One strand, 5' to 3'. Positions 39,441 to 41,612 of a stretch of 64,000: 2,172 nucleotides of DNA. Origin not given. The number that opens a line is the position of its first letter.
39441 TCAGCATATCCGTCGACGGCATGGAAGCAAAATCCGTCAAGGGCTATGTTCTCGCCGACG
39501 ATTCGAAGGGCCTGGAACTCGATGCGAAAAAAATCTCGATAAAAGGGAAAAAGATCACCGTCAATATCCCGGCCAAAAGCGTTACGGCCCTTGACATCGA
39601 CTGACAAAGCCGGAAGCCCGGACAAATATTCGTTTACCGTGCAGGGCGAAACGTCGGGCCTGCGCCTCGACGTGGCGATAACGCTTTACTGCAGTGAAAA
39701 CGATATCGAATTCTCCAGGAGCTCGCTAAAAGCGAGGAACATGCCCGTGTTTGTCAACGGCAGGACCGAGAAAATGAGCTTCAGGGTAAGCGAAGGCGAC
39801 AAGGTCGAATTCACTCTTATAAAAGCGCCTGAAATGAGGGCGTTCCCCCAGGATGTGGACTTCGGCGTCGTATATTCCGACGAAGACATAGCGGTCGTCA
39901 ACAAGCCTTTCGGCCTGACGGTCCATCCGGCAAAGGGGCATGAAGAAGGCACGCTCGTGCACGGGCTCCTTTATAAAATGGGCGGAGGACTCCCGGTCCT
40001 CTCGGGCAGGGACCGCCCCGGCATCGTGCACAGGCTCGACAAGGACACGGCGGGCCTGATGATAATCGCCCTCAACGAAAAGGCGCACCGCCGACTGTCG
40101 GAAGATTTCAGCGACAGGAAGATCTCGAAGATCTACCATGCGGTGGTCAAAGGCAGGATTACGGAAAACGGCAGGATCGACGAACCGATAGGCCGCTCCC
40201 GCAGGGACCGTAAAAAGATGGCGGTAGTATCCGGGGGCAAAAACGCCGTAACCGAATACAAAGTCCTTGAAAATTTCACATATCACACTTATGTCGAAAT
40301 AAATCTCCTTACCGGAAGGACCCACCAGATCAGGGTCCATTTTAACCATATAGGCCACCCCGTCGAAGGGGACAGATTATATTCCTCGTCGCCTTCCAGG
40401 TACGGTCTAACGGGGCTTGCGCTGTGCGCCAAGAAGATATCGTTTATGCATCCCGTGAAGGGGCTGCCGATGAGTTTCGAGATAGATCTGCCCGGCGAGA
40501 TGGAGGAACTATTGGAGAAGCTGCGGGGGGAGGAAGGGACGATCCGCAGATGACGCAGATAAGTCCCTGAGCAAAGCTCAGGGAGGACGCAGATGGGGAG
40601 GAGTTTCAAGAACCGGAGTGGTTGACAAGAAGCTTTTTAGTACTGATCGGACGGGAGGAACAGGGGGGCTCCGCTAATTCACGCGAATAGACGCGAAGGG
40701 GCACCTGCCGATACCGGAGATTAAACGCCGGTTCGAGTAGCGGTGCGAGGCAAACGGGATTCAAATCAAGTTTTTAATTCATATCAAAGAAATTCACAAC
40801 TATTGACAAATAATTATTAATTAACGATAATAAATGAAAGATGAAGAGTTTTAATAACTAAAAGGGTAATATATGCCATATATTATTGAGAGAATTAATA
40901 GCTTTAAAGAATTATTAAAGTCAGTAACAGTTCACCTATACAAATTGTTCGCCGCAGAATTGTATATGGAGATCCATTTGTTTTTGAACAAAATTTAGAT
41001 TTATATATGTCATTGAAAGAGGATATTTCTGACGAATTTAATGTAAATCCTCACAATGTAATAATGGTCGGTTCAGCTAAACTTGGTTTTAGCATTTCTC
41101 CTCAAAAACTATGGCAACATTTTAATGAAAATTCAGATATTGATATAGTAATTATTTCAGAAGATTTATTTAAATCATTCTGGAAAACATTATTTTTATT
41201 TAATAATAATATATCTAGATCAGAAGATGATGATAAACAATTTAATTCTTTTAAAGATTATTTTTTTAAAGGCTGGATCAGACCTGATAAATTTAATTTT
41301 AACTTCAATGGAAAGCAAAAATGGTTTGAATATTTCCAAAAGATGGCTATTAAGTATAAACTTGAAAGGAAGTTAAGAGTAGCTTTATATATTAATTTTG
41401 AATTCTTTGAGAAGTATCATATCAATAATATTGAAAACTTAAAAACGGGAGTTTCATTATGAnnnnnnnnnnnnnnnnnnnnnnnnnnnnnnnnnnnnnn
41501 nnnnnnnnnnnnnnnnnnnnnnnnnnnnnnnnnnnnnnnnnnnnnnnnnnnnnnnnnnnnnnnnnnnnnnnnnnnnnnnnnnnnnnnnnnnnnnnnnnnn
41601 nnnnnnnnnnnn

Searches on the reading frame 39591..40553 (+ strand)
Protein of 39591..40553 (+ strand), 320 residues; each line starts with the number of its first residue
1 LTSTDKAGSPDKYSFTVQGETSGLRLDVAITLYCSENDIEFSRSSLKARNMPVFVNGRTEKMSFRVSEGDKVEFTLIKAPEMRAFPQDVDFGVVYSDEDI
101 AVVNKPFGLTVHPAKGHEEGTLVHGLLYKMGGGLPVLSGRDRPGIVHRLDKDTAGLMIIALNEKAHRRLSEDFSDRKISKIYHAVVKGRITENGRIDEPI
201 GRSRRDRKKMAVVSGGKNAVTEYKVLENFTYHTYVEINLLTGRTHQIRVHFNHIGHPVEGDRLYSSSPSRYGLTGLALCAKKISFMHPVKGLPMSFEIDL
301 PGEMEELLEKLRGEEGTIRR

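Call 50: search_protein_families(library=pfam, proteins=[window:39591-40553:+], max_evalue=0.001)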
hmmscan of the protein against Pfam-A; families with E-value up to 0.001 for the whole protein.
window:39591-40553:+ (320 aa): 1 family
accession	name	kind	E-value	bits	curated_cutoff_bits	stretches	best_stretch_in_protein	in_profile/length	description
PF00849.27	PseudoU_synth_2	-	3.1e-35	122.1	26.8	1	100-253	2-152/152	RNA pseudouridylate synthase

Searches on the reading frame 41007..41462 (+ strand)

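Call 3: search_protein_families(library=pfam, proteins=[window:41007-41462:+], max_evalue=0.01)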
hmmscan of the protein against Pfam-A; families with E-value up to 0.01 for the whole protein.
window:41007-41462:+ (151 aa): 1 family
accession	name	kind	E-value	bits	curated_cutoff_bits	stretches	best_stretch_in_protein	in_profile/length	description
PF01909.29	NTP_transf_2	-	0.00097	19.9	21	0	39-143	28-87/93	Nucleotidyltransferase domain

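Call 4: search_protein_families(library=padloc, proteins=[window:41007-41462:+], max_evalue=0.01)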
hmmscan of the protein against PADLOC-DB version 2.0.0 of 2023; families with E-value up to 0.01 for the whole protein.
window:41007-41462:+ (151 aa): 0 families

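Call 5: search_protein_families(library=ncbifam, proteins=[window:41007-41462:+], max_evalue=0.01)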
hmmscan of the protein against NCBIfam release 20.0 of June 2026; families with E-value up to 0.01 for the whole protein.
window:41007-41462:+ (151 aa): 0 families
